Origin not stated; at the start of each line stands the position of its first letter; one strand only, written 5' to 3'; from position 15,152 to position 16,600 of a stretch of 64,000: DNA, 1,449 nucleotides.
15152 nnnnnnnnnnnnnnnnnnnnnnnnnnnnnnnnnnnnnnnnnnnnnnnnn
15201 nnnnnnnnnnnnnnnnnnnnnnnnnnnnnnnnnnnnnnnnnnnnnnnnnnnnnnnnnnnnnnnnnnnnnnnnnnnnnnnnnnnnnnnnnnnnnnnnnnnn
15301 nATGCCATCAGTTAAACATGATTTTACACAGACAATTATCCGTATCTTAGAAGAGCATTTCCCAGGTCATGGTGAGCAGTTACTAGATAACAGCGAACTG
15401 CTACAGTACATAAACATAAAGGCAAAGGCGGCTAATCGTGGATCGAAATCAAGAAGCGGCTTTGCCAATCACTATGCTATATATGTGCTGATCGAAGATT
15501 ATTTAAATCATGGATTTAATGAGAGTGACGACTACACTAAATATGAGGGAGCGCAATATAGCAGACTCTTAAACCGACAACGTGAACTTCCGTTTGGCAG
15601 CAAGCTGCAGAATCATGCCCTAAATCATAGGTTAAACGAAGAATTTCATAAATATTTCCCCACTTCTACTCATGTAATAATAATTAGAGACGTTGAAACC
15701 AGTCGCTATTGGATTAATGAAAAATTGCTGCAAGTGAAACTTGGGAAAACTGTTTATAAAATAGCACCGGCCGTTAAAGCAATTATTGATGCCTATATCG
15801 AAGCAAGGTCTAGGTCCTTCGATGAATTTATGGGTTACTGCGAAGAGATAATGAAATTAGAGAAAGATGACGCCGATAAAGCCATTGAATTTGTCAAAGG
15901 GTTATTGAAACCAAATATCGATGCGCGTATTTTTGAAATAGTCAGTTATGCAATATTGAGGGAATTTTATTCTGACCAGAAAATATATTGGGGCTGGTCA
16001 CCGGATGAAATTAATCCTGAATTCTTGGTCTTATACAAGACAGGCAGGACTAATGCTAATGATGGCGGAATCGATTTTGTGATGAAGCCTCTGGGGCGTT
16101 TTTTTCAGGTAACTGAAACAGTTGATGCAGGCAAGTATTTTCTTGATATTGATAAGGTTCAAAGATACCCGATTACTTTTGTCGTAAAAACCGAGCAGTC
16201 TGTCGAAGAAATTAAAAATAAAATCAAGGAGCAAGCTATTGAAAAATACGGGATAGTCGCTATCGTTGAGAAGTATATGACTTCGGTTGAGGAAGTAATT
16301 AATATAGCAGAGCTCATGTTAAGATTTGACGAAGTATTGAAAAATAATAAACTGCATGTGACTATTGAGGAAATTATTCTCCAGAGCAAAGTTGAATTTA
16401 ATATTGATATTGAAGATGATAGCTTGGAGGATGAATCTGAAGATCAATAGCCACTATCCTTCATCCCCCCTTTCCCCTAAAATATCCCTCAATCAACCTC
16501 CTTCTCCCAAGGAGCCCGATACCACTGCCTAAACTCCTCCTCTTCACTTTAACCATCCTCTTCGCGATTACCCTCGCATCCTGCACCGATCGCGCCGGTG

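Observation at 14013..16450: AT-rich type II restriction-modification pair adjacent to an IS66 transposase remnant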

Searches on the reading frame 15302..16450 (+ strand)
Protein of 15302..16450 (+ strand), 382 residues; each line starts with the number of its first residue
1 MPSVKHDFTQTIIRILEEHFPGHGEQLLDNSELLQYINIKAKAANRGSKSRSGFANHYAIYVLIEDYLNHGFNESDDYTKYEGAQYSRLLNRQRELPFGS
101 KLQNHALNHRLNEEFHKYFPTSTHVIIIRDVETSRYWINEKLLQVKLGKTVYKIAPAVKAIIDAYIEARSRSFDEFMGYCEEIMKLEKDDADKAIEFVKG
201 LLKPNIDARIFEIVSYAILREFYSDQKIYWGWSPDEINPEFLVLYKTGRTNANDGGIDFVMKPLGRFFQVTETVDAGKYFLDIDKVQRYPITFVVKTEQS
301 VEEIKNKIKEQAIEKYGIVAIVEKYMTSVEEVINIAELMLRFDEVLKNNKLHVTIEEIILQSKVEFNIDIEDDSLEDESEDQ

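Call 3: search_protein_families(library=pfam, proteins=[window:15302-16450:+], max_evalue=0.1)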
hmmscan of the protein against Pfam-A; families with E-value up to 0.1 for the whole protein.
window:15302-16450:+ (382 aa): 0 families

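Call 4: search_protein_families(library=ncbifam, proteins=[window:15302-16450:+], max_evalue=0.1)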
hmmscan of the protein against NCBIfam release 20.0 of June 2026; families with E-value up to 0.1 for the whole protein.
window:15302-16450:+ (382 aa): 0 families

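Call 5: find_homologous_proteins(query=window:15302-16447:+)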
Query window:15302-16447:+ (382 aa): 6343 proteins with E <= 0.001 among 8000 candidates; the best 120 are listed.
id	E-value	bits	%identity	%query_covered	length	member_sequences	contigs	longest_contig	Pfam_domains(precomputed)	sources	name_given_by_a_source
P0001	1.1e-250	849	100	100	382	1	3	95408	-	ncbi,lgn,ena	-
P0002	8.4e-178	609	70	96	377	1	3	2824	-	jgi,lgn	-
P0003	2.3e-177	608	70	98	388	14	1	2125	-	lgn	-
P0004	2.6e-177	608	68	98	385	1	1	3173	-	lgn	-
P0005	3.5e-177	607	69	98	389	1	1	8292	-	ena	-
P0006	1.7e-176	605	69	98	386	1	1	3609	-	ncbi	ncbi:MAG: restriction endonuclease [Candidatus Brocadiales bacterium]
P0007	2.6e-176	604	70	97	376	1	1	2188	-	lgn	-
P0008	4.1e-176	604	69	100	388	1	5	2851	-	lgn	-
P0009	4.3e-176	604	69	100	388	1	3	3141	-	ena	-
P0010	7.5e-176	603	69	98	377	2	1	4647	-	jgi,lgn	jgi:hypothetical protein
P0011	1.3e-175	602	70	97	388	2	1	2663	-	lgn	-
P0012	5.1e-175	600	69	98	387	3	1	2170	-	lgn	-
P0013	7.7e-175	599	68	98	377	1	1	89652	-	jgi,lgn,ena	-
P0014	9.7e-175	599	68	99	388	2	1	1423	-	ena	-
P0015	1.3e-174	599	70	96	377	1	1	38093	-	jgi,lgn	jgi:hypothetical protein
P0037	9.8e-170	583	67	98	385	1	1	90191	-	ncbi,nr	ncbi:MAG: hypothetical protein JXB29_09435 [Sedimentisphaerales bacterium]|nr:hypothetical protein [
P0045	1.2e-167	576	66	98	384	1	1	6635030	-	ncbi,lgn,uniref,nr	ncbi:hypothetical protein Nos7524_3148 [Nostoc sp. PCC 7524]|uniref:hypothetical protein n=1 Tax=Nos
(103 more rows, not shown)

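Call 6: search_solved_structures(query=window:15302-16447:+, max_evalue=10)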
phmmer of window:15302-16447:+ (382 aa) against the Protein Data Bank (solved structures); distinct sequences matched with E-value up to 10: 2.
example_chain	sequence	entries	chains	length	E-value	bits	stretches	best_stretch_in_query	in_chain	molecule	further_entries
4qkr_A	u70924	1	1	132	0.55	12.5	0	21-59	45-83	DE NOVO PROTEIN 6XTYR/PV2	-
3p6j_A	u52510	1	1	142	0.94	11.8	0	21-53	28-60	de novo designed beta-trefoil architecture with symmetric primary structure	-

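Call 7: search_protein_families(library=padloc, proteins=[window:15302-16450:+], max_evalue=1)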
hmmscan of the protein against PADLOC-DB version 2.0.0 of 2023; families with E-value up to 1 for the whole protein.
window:15302-16450:+ (382 aa): 1 family
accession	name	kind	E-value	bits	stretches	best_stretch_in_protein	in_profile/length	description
PDLC03455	REase_II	-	1.2e-184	612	1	2-378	2-378/382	Type II restriction enzyme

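Call 10: find_encoding_contigs(protein=window:15302-16447:+, flank=10000, max_places=6)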
Protein window:15302-16447:+ (382 aa): 5 contigs read that carry it; 1 place shown.
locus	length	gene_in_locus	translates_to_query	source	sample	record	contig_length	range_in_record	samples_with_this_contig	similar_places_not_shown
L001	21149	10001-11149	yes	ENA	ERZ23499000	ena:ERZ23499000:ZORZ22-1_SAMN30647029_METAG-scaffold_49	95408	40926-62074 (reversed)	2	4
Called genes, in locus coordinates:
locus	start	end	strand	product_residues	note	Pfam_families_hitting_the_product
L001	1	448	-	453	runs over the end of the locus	PF03721:UDPG_MGDP_dh_N, PF00984:UDPG_MGDP_dh, PF03720:UDPG_MGDP_dh_C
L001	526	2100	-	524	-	PF03065:Glyco_hydro_57, PF09210:BE_C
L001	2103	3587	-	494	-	PF08323:Glyco_transf_5, PF00534:Glycos_transf_1, PF20706:GT4-conflict (faint), PF13692:Glyco_trans_1_4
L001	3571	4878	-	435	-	PF00483:NTP_transferase, PF24894:Hexapep_GlmU, PF25247:LbH_GLGC (faint), PF25084:LbH_EIF2B, PF25087:GMPPB_C (weak)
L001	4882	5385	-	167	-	-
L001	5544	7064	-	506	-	PF14559:TPR_19 (faint)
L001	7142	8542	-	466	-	PF00072:Response_reg, PF00158:Sigma54_activat, PF14532:Sigma54_activ_2, PF00004:AAA (weak), PF07728:AAA_5 (weak), PF25601:AAA_lid_14, PF02954:HTH_8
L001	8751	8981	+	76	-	-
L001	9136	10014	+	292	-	PF03602:Cons_hypoth95 (faint), PF01555:N6_N4_Mtase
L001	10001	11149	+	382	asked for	-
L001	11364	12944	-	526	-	-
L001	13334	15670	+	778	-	PF03030:H_PPase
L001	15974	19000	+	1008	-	PF21445:ADDB_N (faint), PF13361:UvrD_C (faint), PF12705:PDDEXK_1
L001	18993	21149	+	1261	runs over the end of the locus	PF00580:UvrD-helicase, PF13245:AAA_19, PF13361:UvrD_C, PF13538:UvrD_C_2 (faint), PF12705:PDDEXK_1, PF01930:Cas_Cas4 (weak)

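Call 18: find_encoding_contigs(protein=P0045, flank=5000, max_places=2)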
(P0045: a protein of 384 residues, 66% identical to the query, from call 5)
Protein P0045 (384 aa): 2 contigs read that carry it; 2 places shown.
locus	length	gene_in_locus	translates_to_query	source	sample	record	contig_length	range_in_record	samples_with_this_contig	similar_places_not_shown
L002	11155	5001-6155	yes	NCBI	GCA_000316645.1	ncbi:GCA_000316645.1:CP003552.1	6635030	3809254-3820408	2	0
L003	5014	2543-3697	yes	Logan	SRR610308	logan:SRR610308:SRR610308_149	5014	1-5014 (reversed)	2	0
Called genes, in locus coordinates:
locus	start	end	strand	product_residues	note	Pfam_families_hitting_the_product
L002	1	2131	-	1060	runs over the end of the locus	PF00873:ACR_tran, PF03176:MMPL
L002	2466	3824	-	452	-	PF25919:BSH_CusB (faint), PF00364:Biotin_lipoyl (faint), PF25881:HH_YBHG, PF25885:HH_EMRA (weak), PF25954:Beta-barrel_RND_2, PF25989:YknX_C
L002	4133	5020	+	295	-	PF01555:N6_N4_Mtase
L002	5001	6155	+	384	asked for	-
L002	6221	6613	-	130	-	-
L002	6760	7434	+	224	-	PF00072:Response_reg, PF00486:Trans_reg_C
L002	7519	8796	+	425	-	PF00512:HisKA, PF02518:HATPase_c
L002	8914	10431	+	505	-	PF02366:PMT, PF16192:PMT_4TMC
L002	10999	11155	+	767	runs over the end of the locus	PF08446:PAS_2, PF01590:GAF, PF00360:PHY, PF00512:HisKA, PF02518:HATPase_c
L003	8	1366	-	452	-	PF25919:BSH_CusB (faint), PF00364:Biotin_lipoyl (faint), PF25881:HH_YBHG, PF25885:HH_EMRA (weak), PF25954:Beta-barrel_RND_2, PF25989:YknX_C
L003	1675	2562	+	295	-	PF01555:N6_N4_Mtase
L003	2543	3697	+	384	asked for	-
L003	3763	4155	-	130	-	-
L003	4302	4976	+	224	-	PF00072:Response_reg, PF00486:Trans_reg_C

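Call 19: find_encoding_contigs(protein=P0037, flank=5000, max_places=2)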
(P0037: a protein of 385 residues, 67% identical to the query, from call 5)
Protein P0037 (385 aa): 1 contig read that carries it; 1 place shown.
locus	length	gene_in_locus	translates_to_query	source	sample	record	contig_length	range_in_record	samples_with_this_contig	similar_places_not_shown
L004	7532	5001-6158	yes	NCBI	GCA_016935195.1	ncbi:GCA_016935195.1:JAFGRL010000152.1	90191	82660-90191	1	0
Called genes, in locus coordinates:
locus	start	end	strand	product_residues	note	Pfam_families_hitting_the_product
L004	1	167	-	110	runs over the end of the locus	-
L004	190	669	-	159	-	-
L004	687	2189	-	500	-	-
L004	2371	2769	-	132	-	-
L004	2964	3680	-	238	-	PF00239:Resolvase, PF02796:HTH_7 (weak), PF13384:HTH_23 (weak), PF13551:HTH_29 (weak)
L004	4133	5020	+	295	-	PF01555:N6_N4_Mtase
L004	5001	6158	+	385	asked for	-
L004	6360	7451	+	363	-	PF27126:NmeDI_C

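Call 20: find_encoding_contigs(protein=P0013, flank=5000, max_places=2)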
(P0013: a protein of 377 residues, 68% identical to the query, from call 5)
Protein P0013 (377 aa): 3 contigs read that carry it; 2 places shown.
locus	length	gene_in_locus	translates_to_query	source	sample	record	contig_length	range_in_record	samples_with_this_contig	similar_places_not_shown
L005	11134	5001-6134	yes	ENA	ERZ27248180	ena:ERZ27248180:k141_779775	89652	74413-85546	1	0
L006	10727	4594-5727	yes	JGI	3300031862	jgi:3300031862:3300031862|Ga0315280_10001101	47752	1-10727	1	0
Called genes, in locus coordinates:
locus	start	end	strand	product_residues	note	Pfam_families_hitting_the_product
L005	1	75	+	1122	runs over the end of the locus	PF00754:F5_F8_type_C, PF22633:F5_F8_type_C_2, PF07081:DUF1349 (faint), PF13385:Laminin_G_3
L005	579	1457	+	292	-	PF00696:AA_kinase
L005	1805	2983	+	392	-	PF00202:Aminotran_3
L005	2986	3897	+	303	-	PF02729:OTCace_N, PF00185:OTCace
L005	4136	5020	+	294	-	PF01555:N6_N4_Mtase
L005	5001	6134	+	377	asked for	-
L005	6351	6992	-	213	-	-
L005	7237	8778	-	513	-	PF02310:B12-binding, PF04055:Radical_SAM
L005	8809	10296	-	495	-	PF02310:B12-binding, PF04055:Radical_SAM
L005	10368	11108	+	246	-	PF00535:Glycos_transf_2, PF10111:Glyco_tranf_2_2 (weak), PF13641:Glyco_tranf_2_3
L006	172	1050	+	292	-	PF00696:AA_kinase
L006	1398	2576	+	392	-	PF00202:Aminotran_3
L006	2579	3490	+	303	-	PF02729:OTCace_N, PF00185:OTCace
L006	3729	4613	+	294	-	PF01555:N6_N4_Mtase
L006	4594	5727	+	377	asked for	-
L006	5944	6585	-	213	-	-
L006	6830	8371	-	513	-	PF02310:B12-binding, PF04055:Radical_SAM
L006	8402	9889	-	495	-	PF02310:B12-binding, PF04055:Radical_SAM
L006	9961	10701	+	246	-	PF00535:Glycos_transf_2, PF10111:Glyco_tranf_2_2 (weak), PF13641:Glyco_tranf_2_3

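Call 27: search_protein_representatives(protein=window:15302-16447:+)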
Query: 382 residues. Proteins with E-value up to 0.001 (for the whole library): 397; up to 1e-10: 235; up to 1e-30: 76. The best 150 are listed.
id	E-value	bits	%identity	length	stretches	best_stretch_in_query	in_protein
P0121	1.2e-130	452.3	57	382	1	4-371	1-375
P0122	6.3e-91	321.7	43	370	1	12-368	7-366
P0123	2.9e-87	309.6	59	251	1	68-305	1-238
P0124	5.7e-86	305.3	46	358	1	22-368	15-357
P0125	1.3e-85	304.2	48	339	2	8-233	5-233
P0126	3.6e-84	299.4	47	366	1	24-368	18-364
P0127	4.2e-82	292.6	49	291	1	96-382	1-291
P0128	6.4e-78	278.9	44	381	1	26-368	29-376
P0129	1.9e-75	270.7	59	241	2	240-368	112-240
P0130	4.9e-75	269.4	43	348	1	14-368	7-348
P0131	3.0e-73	263.5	43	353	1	5-368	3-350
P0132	1.8e-71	257.7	41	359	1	14-371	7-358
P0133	8.5e-71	255.4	41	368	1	5-369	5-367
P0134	1.9e-68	247.7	42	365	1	12-373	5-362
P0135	2.5e-67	244.0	48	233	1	5-233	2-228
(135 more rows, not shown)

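Call 45: predict_structure(alignment_id=A2)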
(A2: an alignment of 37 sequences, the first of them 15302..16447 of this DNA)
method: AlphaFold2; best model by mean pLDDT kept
length: 382 residues; sequences in the alignment: 37
mean_pLDDT: 86.6   pTM: 0.77
mean pLDDT of the five models: 86.6, 86.5, 86.3, 86.2, 84.3
residues with pLDDT >= 90: 216; 70-90: 130; 50-70: 17; < 50: 19
segments of 3 or more residues with pLDDT < 50: 250-254, 370-382
pLDDT, mean of each block of 10 residues (from residue 1): 77 97 95 94 68 84 96 87 93 86 81 93 93 92 94 97 89 75 83 92 86 95 93 87 81 64 91 87 87 95 95 89 91 97 96 92 71 36 37
secondary structure, 60 per line:
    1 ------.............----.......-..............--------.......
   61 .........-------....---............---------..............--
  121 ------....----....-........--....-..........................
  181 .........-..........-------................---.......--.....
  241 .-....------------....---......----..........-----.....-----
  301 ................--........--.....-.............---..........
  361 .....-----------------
elements in order: H7-19 H24-30 H32-45 H54-69 H77-80 H86-95 H105-118 E127-130 E135-138 H140-143 E144-147 E150-153 H155-189 H191-200 H208-223 E227-233 E236-241 E243-246 E259-262 E266-271 H276-285 E291-295 H301-316 H319-326 E329-333 H335-347 H351-365

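Call 62: fold_search(model_id=the predicted structure, library=pdb)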
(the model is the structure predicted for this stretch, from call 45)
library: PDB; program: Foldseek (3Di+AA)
matches with E <= 10: 284; with E <= 0.001: 0
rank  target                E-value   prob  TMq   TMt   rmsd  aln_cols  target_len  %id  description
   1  6vm5                  2.5e-02  0.98  0.23  0.21  11.2       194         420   10  Structure of Moraxella osloensis Cap4 SAVED/CARF-domain containing receptor (released 2020-06-17)
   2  2fqz_A                6.8e-02  0.20  0.16  0.19  22.3       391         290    8  Metal-depleted Ecl18kI in complex with uncleaved DNA (released 2006-06-20)
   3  2fqz_C                1.6e-01  0.21  0.19  0.23  19.7       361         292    9  Metal-depleted Ecl18kI in complex with uncleaved DNA (released 2006-06-20)
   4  2fqz_B                1.7e-01  0.16  0.16  0.20  20.0       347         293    9  Metal-depleted Ecl18kI in complex with uncleaved DNA (released 2006-06-20)
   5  2gb7_B                2.1e-01  0.16  0.17  0.20  20.0       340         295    8  Metal-depleted Ecl18kI in complex with uncleaved, modified DNA (released 2006-06-20)
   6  2gb7_A                2.3e-01  0.21  0.19  0.23  19.6       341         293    9  Metal-depleted Ecl18kI in complex with uncleaved, modified DNA (released 2006-06-20)
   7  2gb7_C                4.4e-01  0.13  0.18  0.22  20.1       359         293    9  Metal-depleted Ecl18kI in complex with uncleaved, modified DNA (released 2006-06-20)
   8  7ux6_A                6.3e-01  0.10  0.15  0.16  19.1       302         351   12  Crystal structure of MfnG, an L- and D-tyrosine O-methyltransferase from the marformycin biosynthesis pathway of Strep (released 2022-10-12)
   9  5f8c_A                6.6e-01  0.08  0.13  0.13  16.8       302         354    9  Rv2258c-unbound (released 2016-06-29)
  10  7ux6_B                7.3e-01  0.09  0.15  0.16  19.4       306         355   13  Crystal structure of MfnG, an L- and D-tyrosine O-methyltransferase from the marformycin biosynthesis pathway of Strep (released 2022-10-12)
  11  5f8c_B                7.3e-01  0.07  0.12  0.12  17.1       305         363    9  Rv2258c-unbound (released 2016-06-29)
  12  8bao_B                9.9e-01  0.21  0.17  0.17  18.4       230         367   10  Dysgonamonadaceae bacterium CRISPR ancillary nuclease 2 (released 2022-11-30)
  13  5i2h_B                1.0e+00  0.13  0.19  0.21  14.4       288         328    8  Crystal structure of O-methyltransferase family 2 protein Plim_1147 from Planctomyces limnophilus DSM 3776 complex wit (released 2016-03-02)
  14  5eeh_A                1.2e+00  0.09  0.17  0.18  15.0       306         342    9  Crystal structure of carminomycin-4-O-methyltransferase DnrK in complex with SAH and 2-chloro-4-nitrophenol (released 2015-12-16)
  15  2ekc_A                1.2e+00  0.11  0.11  0.16   8.9       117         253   14  Structural study of Project ID aq_1548 from Aquifex aeolicus VF5 (released 2007-09-25)
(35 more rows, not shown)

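Call 77: search_solved_structures(query=A2, max_evalue=10)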
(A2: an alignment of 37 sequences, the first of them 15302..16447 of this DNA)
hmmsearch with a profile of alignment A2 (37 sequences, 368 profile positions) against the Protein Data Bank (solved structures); distinct sequences matched with E-value up to 10: 2.
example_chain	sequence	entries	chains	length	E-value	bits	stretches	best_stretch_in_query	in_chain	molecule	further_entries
7olc_C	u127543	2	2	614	0.15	14.1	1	306-364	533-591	Ribosome-associated molecular chaperone SSB1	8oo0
5tky_A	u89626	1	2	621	0.22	13.6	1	308-364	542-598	Putative uncharacterized protein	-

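Call 82: search_dna_similar(query=window:15302-16447:+, collection=plasmids, mode=protein, max_rows=25, max_evalue=0.00001)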
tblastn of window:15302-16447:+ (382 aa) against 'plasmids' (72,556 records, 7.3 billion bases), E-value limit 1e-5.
Records with a match: 11; places in all: 13; records where one place covers at least 80% of the query: 9.
Best place of each record, by identity: 60-80% 1; <60% 10.
By first word of the organism name: Lactiplantibacillus 3; Leptospira 2; Escherichia 2; Klebsiella 2; Acetobacter 1; Enterobacter 1.
By predicted mobility (MOB-suite, as given by PLSDB): non-mobilizable 7; mobilizable 4.
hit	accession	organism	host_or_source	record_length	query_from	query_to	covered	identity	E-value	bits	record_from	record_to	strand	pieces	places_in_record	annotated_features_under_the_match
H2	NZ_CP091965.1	Leptospira noguchii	Homo sapiens,Cell culture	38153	4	367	95%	56.0%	2e-128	414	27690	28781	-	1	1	hypothetical protein | yhdJ: adenine-specific DNA-methyltransferase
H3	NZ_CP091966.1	Leptospira noguchii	Homo sapiens,Cell culture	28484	4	367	95%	49.3%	2e-81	350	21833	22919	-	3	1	none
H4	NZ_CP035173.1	Lactiplantibacillus plantarum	cell culture,food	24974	15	367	92%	41.7%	8e-65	230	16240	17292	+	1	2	restriction endonuclease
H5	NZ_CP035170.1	Lactiplantibacillus plantarum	cell culture,food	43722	15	367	92%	41.7%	8e-65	230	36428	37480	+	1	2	restriction endonuclease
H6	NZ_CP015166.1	Acetobacter ascendens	single cell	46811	30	338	81%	42.5%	8e-63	224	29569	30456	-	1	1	hypothetical protein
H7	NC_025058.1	Escherichia coli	-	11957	30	338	81%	38.8%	2e-57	209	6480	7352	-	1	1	hypothetical protein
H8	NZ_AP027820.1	Escherichia coli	Homo sapiens,whole organism,feces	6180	31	338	81%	36.6%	3e-51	191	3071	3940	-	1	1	type II restriction endonuclease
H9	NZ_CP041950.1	Klebsiella pneumoniae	Homo sapiens,urine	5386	31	338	81%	36.3%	4e-51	190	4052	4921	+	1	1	type II restriction endonuclease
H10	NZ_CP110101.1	Enterobacter asburiae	-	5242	31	338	81%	35.7%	1e-50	189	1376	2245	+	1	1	hypothetical protein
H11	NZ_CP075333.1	Lactiplantibacillus plantarum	whole organism,meat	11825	240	367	34%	42.7%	2e-16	89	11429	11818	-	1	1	none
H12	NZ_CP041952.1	Klebsiella pneumoniae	Homo sapiens,urine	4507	240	289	13%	72.0%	3e-14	82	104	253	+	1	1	none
